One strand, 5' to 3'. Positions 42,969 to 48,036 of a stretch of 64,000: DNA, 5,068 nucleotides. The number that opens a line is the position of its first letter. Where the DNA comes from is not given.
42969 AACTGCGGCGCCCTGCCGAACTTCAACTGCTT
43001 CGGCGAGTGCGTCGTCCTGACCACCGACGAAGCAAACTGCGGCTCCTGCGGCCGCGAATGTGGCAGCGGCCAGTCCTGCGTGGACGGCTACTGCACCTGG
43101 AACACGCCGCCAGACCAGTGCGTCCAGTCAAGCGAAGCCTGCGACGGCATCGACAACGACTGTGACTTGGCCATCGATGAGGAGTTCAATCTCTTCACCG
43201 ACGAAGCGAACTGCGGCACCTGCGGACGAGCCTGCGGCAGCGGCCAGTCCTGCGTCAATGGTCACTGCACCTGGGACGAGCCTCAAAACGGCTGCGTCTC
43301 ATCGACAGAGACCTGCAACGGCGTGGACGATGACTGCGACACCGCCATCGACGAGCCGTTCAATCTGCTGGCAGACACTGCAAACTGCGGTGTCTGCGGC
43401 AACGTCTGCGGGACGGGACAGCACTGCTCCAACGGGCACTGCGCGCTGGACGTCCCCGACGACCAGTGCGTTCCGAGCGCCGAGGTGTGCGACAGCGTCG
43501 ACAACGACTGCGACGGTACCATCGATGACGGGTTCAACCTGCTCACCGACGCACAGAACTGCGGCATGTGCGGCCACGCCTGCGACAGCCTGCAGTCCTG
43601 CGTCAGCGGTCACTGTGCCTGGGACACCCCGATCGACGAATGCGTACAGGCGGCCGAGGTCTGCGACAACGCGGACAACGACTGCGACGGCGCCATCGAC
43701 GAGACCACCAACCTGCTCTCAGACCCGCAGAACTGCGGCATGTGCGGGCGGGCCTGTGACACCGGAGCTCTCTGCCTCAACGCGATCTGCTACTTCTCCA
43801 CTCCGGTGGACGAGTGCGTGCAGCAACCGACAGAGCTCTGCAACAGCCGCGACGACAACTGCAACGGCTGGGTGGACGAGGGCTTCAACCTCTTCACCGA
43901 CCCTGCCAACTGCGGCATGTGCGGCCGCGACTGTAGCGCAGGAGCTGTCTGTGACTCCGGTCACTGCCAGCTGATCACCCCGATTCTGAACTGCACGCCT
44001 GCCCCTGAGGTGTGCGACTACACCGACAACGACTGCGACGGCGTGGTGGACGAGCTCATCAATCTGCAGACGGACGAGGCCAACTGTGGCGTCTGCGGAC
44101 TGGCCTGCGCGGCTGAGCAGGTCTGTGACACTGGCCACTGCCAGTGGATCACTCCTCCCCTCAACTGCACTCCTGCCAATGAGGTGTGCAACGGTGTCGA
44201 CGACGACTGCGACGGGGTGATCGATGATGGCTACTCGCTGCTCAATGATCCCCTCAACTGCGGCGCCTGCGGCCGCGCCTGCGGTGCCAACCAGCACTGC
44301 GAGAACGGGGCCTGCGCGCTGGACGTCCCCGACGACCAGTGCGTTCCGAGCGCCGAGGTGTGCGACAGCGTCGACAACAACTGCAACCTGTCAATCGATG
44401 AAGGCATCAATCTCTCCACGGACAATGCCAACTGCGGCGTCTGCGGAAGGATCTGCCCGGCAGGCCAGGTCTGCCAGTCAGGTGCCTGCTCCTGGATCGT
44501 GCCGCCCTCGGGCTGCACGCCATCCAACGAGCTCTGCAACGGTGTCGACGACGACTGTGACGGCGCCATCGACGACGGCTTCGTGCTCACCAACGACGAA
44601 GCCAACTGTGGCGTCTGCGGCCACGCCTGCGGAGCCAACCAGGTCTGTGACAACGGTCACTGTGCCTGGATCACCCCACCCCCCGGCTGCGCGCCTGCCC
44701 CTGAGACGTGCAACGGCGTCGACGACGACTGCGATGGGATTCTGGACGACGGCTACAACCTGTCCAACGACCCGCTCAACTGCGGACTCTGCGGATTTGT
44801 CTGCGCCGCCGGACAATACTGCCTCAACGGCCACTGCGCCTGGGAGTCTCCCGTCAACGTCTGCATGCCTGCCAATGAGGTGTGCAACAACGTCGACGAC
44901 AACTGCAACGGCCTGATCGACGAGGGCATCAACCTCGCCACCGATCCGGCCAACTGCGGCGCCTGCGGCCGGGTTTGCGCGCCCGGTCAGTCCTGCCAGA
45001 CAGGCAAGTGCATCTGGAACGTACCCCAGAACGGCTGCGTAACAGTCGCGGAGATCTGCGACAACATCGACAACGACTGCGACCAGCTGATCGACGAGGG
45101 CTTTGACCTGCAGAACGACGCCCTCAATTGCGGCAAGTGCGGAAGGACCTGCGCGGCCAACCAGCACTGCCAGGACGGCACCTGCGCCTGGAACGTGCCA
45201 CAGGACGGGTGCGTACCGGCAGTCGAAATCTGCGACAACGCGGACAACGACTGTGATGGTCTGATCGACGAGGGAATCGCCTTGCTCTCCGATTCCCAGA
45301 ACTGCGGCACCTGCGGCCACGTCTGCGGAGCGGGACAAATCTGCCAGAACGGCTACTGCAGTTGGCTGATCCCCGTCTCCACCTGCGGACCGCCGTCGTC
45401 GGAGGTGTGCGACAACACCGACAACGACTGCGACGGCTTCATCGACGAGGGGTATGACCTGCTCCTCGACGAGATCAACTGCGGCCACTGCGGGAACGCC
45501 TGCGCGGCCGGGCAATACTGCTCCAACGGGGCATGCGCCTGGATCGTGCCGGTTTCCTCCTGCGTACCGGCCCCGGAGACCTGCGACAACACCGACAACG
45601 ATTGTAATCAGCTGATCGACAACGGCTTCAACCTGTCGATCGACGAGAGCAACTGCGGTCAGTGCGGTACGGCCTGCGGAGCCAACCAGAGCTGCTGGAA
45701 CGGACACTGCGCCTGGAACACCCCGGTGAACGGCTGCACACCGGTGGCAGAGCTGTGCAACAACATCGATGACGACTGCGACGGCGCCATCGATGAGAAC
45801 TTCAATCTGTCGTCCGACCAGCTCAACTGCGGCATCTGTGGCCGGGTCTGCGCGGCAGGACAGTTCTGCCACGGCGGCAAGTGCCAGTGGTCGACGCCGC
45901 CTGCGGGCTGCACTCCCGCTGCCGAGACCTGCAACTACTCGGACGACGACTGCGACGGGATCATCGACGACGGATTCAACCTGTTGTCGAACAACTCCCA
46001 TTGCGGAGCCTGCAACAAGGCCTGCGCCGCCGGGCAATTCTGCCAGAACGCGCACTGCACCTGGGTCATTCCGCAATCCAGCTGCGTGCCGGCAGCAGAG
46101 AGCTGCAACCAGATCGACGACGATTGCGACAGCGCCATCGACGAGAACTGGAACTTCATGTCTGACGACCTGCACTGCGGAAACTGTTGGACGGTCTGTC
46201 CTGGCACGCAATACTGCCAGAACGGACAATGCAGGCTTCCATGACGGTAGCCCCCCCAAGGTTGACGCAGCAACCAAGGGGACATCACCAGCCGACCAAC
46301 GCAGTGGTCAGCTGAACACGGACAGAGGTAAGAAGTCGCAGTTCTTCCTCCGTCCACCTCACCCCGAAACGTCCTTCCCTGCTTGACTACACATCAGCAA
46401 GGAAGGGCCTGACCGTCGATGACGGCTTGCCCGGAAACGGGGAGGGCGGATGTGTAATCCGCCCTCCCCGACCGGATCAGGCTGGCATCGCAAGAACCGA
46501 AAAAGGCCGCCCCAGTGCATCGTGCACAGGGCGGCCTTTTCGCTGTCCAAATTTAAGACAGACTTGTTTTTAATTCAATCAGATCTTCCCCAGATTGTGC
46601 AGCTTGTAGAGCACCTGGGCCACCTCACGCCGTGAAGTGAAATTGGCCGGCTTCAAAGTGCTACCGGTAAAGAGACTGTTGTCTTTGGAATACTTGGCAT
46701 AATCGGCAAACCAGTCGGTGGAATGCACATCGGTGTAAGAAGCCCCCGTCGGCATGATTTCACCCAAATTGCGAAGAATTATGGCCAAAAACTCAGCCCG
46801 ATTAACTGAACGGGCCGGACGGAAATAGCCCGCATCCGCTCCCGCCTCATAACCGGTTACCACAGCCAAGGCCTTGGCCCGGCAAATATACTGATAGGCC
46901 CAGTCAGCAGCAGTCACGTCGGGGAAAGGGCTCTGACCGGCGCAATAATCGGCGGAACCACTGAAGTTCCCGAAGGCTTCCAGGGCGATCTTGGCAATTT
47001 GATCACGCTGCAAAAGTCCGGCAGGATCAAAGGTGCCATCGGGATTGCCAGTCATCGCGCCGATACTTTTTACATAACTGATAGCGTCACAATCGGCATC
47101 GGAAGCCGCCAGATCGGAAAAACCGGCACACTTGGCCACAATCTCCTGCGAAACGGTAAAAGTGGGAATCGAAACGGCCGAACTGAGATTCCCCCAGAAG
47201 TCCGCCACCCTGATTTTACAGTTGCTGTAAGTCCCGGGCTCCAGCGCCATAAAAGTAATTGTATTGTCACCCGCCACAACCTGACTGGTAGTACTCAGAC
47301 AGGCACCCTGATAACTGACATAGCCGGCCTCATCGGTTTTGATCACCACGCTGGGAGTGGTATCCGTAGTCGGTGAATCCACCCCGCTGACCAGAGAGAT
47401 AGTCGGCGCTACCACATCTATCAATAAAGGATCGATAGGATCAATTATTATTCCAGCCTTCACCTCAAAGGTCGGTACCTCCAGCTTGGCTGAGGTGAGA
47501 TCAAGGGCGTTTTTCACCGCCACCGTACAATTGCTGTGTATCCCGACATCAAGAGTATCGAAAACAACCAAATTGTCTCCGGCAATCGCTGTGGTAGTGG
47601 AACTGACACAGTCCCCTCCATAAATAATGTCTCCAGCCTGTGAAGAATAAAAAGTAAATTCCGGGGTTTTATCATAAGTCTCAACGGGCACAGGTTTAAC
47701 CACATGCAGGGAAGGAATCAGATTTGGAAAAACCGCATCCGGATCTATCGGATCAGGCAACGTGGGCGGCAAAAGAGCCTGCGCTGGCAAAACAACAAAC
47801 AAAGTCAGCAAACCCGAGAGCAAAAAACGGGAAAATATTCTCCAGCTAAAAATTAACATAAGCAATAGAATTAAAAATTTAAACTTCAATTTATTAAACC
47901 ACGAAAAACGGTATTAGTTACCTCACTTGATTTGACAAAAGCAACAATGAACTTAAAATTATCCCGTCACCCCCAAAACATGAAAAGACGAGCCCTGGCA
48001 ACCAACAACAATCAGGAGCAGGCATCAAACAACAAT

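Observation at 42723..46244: Giant cysteine-rich lipoprotein built from 18 complete tandem 58-aa modules plus a half-module, each with 8 invariant Cys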

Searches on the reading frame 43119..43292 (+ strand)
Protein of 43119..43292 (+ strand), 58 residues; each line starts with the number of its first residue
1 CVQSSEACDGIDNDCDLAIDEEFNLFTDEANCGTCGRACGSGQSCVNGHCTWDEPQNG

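Call 33: search_solved_structures(query=A1, max_evalue=10, show_alignments=4)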
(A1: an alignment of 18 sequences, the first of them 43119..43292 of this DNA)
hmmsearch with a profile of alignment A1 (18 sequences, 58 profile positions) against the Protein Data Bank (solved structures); distinct sequences matched with E-value up to 10: 7.
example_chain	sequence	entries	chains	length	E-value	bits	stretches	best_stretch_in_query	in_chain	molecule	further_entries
8rja_F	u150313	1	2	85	0.093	16.2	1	26-48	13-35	NAD(P)H-quinone oxidoreductase subunit I, chloroplastic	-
9g03_E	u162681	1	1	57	0.21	15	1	23-46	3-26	Ferredoxin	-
5l2l_A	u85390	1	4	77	1.3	12.5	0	37-53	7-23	Nab2p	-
2lhn_A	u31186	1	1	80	1.6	12.2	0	37-53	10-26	Nuclear polyadenylated RNA-binding protein NAB2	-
6d6v_H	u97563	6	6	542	1.6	12.2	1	7-38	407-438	Telomerase La-related protein p65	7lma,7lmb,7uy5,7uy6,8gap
1jlz_A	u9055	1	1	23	2.4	11.6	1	32-51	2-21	Tityustoxin alpha-KTx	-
7zc6_C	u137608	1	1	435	3.1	11.3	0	27-42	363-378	RnfC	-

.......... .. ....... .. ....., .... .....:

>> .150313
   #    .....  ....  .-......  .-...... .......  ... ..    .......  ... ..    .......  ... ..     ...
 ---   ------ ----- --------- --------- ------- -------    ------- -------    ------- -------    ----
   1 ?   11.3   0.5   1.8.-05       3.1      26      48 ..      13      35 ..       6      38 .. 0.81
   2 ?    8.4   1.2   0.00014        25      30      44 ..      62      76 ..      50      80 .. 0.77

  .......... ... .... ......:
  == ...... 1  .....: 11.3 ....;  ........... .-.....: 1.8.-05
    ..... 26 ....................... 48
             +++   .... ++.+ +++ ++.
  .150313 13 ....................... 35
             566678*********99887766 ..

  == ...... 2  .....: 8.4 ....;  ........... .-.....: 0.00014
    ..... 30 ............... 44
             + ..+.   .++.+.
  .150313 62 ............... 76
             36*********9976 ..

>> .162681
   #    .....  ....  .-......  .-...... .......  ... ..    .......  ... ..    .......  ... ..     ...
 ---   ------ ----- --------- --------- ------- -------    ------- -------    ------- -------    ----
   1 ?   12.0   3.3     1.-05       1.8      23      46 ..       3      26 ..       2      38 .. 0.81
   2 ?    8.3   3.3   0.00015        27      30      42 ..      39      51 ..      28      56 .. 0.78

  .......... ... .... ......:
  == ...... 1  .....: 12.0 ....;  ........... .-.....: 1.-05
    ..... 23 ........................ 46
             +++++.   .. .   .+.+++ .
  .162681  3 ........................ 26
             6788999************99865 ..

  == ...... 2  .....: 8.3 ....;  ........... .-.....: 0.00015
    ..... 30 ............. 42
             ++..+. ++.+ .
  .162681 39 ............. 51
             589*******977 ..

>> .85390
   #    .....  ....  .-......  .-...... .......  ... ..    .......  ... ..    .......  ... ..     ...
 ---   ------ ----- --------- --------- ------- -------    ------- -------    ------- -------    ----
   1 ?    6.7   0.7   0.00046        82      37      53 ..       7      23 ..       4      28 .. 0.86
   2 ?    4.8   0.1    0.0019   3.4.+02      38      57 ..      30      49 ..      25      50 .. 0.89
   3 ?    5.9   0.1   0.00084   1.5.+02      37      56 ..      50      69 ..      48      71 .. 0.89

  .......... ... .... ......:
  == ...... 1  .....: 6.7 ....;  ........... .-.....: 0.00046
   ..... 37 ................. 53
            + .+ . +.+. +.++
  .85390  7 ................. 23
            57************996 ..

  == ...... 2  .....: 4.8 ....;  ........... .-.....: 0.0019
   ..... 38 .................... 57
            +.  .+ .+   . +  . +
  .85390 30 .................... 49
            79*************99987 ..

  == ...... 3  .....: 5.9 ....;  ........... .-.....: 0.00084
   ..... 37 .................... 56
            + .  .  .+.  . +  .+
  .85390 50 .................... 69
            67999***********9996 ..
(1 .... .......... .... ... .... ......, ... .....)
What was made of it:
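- CxxC-containing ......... motif, with weak profile similarity to ferredoxin CxxCxxC segments (E 0.09-0.2, call 33).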

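Call 93: search_protein_representatives(alignment_id=A1)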
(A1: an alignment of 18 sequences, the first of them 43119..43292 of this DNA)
Query: 18 sequences, 58 profile positions. Proteins with E-value up to 0.001 (for the whole library): 20854; up to 1e-10: 7690; up to 1e-30: 1067. The best 150 are listed.
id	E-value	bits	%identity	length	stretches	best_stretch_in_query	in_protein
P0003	0.0e+00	1513.8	-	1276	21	1-57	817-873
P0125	6.6e-262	862.2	-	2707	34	3-52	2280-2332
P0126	6.3e-239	788.6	-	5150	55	1-52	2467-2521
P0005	1.3e-198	659.5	-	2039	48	1-46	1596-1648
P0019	3.2e-179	597.4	-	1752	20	4-52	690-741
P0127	1.4e-156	524.9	-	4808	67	4-39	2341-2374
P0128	2.0e-146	492.4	-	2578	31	5-52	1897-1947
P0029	2.6e-140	472.8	-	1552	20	3-53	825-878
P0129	9.4e-140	471.0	-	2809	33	3-45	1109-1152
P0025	1.1e-139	470.7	-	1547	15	3-52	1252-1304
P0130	2.2e-139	469.8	-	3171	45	3-49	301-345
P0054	3.9e-138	465.8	-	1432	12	4-56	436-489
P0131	2.6e-133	450.4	-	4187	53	5-53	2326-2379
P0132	3.0e-131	443.8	-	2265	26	5-51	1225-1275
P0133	2.3e-125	424.9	-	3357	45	3-48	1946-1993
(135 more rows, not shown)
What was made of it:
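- Closest known: MopE-related / MXAN_6577-like cysteine-rich repeat proteins. Same: The family is very large: 20,854 cluster representatives at E <= 0.001 (call 93).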

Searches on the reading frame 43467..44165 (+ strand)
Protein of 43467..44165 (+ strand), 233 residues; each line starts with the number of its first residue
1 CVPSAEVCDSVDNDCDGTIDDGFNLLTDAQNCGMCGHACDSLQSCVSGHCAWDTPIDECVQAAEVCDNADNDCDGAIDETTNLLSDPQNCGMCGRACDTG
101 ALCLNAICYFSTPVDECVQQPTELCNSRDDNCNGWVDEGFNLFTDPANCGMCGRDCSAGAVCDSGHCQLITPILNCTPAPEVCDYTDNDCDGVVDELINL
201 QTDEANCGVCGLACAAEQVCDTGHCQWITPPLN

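Call 38: predict_structure(alignment_id=A2)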
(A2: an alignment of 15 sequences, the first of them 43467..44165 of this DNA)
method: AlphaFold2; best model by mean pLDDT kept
length: 233 residues; sequences in the alignment: 15
mean_pLDDT: 52.7   pTM: 0.20
mean pLDDT of the five models: 52.7, 48.1, 44.0, 43.1, 40.9
residues with pLDDT >= 90: 0; 70-90: 13; 50-70: 135; < 50: 85
segments of 3 or more residues with pLDDT < 50: 35-37, 54-64, 78-80, 90-95, 112-128, 134-140, 142-144, 151-156, 169-178, 231-233
pLDDT, mean of each block of 10 residues (from residue 1): 54 57 55 52 58 46 48 50 51 47 51 42 47 46 52 49 55 45 55 53 62 71 69 43
secondary structure, 60 per line:
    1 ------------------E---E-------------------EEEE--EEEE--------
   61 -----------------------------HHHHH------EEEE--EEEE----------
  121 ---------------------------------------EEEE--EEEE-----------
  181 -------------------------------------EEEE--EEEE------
elements in order: E43-46 E49-52 H90-94 E101-104 E107-110 E160-163 E166-169 E218-221 E224-227
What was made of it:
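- The four-module model was poor (pLDDT 52.7, call 38), so rod geometry is unverified.
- Tried and rejected: A four-module AlphaFold job with 15 window-derived rows gave pLDDT 52.7, too poor to use (call 38).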

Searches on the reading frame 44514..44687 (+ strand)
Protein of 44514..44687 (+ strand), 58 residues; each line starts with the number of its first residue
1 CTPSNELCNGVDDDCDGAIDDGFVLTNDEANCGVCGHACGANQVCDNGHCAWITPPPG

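Call 44: search_solved_structures(query=A3, max_evalue=10, show_alignments=0)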
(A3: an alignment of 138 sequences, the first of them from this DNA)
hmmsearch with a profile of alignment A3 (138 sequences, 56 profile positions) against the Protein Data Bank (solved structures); distinct sequences matched with E-value up to 10: 3.
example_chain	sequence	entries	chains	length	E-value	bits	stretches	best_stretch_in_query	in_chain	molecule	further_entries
9g03_E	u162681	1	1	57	1.5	12.4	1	23-42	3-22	Ferredoxin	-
1jlz_A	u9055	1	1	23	3.4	11.2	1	32-55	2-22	Tityustoxin alpha-KTx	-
8rja_F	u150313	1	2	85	9.3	9.8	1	24-43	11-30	NAD(P)H-quinone oxidoreductase subunit I, chloroplastic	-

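Call 53: predict_structure(alignment_id=A3)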
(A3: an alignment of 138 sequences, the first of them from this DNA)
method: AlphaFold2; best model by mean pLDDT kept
length: 58 residues; sequences in the alignment: 138
mean_pLDDT: 91.3   pTM: 0.63
mean pLDDT of the five models: 91.3, 90.4, 90.3, 90.1, 89.6
residues with pLDDT >= 90: 47; 70-90: 11; 50-70: 0; < 50: 0
segments of 3 or more residues with pLDDT < 50: none
pLDDT, mean of each block of 10 residues (from residue 1): 87 91 92 94 95 88
secondary structure, 60 per line:
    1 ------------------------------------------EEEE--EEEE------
elements in order: E43-46 E49-52
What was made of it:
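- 43119..46241 (+): Eighteen tandem modules of 58 aa (modules 5 and 14 have 59). Each is a MopE-type acidic loop plus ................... A single-module AlphaFold model has pLDDT 91.3 (call 53).
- Closest known: Thrombospondin type 3 repeats and tandem calcium-binding EGF arrays such as fibrillin. Same: The module model is nearly all coil with one hairpin (call 53).
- It is nearly all coil with one beta-hairpin (call 53), as expected for an ion- and disulfide-organised module.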

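Call 56: fold_search(model_id=the predicted structure, library=pdb)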
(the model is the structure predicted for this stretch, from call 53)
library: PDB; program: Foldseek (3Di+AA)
matches with E <= 10: 21; with E <= 0.001: 0
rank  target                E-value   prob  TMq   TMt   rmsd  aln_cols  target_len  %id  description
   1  1bx7                  1.8e+00  0.23  0.31  0.35   1.4        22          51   45  HIRUSTASIN FROM HIRUDO MEDICINALIS AT 1.2 ANGSTROMS (released 1999-04-27)
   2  2erq_B                2.4e+00  0.13  0.26  0.04   4.5        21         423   38  Crystal structure of vascular apoptosis-inducing protein-1(tetragonal crystal form) (released 2006-06-20)
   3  2ero_A                3.3e+00  0.14  0.27  0.04   5.8        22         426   36  Crystal structure of vascular apoptosis-inducing protein-1(orthorhombic crystal form) (released 2006-06-20)
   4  1bx8                  3.8e+00  0.15  0.31  0.37   1.4        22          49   45  HIRUSTASIN FROM HIRUDO MEDICINALIS AT 1.4 ANGSTROMS (released 1999-04-27)
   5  9vqm_D                5.4e+00  0.04  0.25  0.02   2.0        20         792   25  Cryo-EM structure of Elapor1WT in tetrameric form (released 2025-07-23)
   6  3q2g_A                5.8e+00  0.08  0.27  0.06   4.1        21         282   38  Adamts1 in complex with a novel N-hydroxyformamide inhibitors (released 2011-03-30)
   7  8wa2_C                5.8e+00  0.02  0.20  0.01  16.6        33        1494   21  cryo-EM structure of native mastigonemes isolated from Chlamydomonas reinhardtii at 3.0 angstrom resolution (released 2024-04-10)
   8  2v4b_A                6.8e+00  0.07  0.26  0.06   4.2        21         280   38  Crystal Structure of Human ADAMTS-1 catalytic Domain and Cysteine- Rich Domain (apo-form) (released 2008-01-15)
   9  2dw1_A                6.8e+00  0.07  0.25  0.04   3.3        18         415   44  Crystal structure of VAP2 from Crotalus atrox venom (Form 2-2 crystal) (released 2007-07-10)
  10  3q2g_B                6.8e+00  0.04  0.24  0.06   4.7        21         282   38  Adamts1 in complex with a novel N-hydroxyformamide inhibitors (released 2011-03-30)
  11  2jih_B                7.3e+00  0.08  0.26  0.06   5.7        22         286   36  Crystal Structure of Human ADAMTS-1 catalytic Domain and Cysteine- Rich Domain (complex-form) (released 2008-01-15)
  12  3h3l_B                7.3e+00  0.02  0.21  0.07   4.0        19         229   10  Crystal structure of PUTATIVE SUGAR HYDROLASE (YP_001304206.1) from Parabacteroides distasonis ATCC 8503 at 1.59 A res (released 2009-04-28)
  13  3hdb_A                7.8e+00  0.07  0.25  0.04   3.4        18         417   44  Crystal structure of AaHIV, A metalloproteinase from venom of Agkistrodon Acutus (released 2009-08-11)
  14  2jih_A                7.8e+00  0.06  0.27  0.06   4.1        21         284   38  Crystal Structure of Human ADAMTS-1 catalytic Domain and Cysteine- Rich Domain (complex-form) (released 2008-01-15)
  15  3k7n_A                7.8e+00  0.06  0.25  0.04   3.3        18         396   39  Structures of two elapid snake venom metalloproteases with distinct activities highlight the disulfide patterns in the (released 2010-03-02)
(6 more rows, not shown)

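Call 62: fold_search(model_id=the predicted structure, library=viral)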
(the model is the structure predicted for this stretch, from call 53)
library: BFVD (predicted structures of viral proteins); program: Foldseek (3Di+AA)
matches with E <= 10: 9; with E <= 0.001: 0
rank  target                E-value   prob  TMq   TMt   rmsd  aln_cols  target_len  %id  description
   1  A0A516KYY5            5.8e-01  0.14  0.33  0.09   7.1        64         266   26  (no name in the UniProt tables at hand)
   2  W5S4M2                3.3e+00  0.16  0.26  0.03   2.4        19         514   42  Uncharacterized protein [Pithovirus sibericum]
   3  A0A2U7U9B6            3.8e+00  0.21  0.30  0.09   0.8        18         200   39  Uncharacterized protein [Pandoravirus quercus]
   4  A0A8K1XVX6            7.4e+00  0.02  0.20  0.03   2.5        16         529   44  RNA-dependent RNA polymerase (Fragment) [Hangzhou mitovirus 2]
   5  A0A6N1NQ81            7.9e+00  0.02  0.18  0.06   4.4        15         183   40  Putative ORFan [Tupanvirus deep ocean]
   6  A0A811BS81            8.5e+00  0.09  0.34  0.07   1.4        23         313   30  Uncharacterized protein [Pandoravirus japonicus]
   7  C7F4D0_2              9.2e+00  0.08  0.29  0.01   1.8        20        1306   20  (no name in the UniProt tables at hand)
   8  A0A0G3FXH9            9.2e+00  0.04  0.26  0.18   2.5        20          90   20  Lectin domain [Raccoon poxvirus]
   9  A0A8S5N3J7            9.9e+00  0.03  0.23  0.16   2.8        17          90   18  Uncharacterized protein [Siphoviridae sp. ct5Px37]
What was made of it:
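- Tried and rejected: The matches were 20-residue hairpin overlaps with hirustasin, ADAM/ADAMTS Cys-rich domains and TNFR-type repeats (calls 56, 62).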

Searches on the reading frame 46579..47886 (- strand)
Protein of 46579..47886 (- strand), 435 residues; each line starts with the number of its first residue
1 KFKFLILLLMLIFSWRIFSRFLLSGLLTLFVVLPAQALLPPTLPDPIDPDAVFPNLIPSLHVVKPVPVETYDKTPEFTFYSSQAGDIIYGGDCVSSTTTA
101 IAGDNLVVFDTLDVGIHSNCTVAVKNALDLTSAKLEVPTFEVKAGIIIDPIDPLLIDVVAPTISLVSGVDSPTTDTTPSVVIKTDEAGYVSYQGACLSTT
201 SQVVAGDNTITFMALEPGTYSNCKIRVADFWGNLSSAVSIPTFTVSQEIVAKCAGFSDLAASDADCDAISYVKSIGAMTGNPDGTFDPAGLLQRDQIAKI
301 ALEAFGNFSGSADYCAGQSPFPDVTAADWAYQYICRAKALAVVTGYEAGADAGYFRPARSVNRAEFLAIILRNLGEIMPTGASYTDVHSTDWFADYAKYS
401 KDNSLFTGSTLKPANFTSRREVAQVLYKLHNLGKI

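Call 11: search_protein_families(library=pfam, proteins=[window:46579-47886:-], max_evalue=0.001)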
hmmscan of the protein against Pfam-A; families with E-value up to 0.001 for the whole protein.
window:46579-47886:- (435 aa): 2 families
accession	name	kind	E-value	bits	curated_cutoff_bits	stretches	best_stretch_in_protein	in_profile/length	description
PF00395.25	SLH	-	2e-17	63.3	20.8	2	320-366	1-43/44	S-layer homology domain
PF25564.1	DUF7933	-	0.00093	19.5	26.5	0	72-125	40-90/123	Domain of unknown function (DUF7933)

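Call 87: search_protein_families(library=ncbifam, proteins=[window:46579-47886:-], max_evalue=0.001)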
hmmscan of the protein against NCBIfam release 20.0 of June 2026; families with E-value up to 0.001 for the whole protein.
window:46579-47886:- (435 aa): 1 family
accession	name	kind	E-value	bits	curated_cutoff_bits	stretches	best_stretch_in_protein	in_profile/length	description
NF033190.2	inl_like_NEAT_1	exception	2e-06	26.4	1275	0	266-335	652-717/754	NEAT domain-containing leucine-rich repeat protein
